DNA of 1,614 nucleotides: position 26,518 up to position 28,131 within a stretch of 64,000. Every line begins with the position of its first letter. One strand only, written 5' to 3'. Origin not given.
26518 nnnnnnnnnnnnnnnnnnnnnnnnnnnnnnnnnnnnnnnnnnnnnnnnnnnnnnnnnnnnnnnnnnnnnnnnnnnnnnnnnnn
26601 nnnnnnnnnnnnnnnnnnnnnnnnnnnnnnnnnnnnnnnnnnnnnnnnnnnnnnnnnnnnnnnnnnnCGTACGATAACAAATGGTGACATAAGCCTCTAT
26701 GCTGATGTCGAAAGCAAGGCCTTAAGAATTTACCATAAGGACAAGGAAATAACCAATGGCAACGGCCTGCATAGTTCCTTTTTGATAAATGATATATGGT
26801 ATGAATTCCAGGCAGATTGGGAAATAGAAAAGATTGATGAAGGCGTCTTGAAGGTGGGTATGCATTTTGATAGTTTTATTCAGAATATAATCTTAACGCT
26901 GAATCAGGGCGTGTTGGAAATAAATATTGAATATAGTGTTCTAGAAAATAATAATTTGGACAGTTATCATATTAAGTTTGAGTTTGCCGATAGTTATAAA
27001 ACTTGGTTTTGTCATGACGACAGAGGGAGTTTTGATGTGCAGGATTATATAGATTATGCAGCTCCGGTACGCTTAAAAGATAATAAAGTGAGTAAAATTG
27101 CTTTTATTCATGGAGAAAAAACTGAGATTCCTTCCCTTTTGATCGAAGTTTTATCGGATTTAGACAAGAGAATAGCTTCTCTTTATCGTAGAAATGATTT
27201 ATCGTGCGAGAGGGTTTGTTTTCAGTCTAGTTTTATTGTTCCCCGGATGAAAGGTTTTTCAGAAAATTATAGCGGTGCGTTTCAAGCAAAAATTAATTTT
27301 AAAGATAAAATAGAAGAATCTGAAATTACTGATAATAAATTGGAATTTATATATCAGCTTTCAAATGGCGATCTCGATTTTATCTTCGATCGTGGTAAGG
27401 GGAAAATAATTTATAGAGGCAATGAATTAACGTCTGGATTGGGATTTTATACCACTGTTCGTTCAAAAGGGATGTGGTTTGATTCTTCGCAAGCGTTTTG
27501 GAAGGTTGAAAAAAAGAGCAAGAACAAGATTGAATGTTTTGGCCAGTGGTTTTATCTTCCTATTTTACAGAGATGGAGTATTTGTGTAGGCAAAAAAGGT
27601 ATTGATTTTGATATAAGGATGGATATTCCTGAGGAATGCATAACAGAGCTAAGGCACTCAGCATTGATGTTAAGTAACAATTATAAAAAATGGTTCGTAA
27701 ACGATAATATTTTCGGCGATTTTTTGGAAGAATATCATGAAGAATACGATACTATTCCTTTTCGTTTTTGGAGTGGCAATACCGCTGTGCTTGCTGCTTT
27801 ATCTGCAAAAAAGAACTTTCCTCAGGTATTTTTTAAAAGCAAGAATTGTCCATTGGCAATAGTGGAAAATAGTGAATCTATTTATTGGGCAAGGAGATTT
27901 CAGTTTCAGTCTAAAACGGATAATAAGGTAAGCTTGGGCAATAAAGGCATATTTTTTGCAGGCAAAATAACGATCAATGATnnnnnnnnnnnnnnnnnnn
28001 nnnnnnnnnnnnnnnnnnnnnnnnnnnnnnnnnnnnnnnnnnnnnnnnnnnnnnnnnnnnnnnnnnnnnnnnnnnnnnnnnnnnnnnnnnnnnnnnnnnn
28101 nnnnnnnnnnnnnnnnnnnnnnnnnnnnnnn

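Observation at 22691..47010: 24-kb strictly co-directional glycan locus: ligase/polymerase-like, Glf-like, Wzm/Wzt, rSAM block, 2xGT2 + 3xGT4, WecA-like initiator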

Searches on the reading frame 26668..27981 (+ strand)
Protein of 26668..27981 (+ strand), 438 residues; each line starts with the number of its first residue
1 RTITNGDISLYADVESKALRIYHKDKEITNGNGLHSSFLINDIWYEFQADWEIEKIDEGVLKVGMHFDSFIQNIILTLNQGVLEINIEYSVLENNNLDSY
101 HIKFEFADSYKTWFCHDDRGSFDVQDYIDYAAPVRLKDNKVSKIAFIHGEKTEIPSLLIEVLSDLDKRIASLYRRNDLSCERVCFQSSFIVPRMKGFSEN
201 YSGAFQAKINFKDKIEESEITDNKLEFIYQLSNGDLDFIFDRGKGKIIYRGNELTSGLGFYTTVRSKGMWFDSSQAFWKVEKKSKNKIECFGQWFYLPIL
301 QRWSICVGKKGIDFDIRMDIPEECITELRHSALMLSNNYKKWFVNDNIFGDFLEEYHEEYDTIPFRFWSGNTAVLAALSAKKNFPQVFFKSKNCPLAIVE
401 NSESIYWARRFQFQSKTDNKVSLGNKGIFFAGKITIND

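Call 12: search_protein_families(library=pfam, proteins=[window:26671-27981:+], max_evalue=5)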
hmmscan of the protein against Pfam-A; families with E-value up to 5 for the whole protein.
seq(437 aa): 0 families

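Call 76: search_protein_families(library=ncbifam, proteins=[window:26668-27981:+], max_evalue=0.01)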
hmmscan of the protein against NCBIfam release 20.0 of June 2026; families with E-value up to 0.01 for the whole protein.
window:26668-27981:+ (438 aa): 0 families
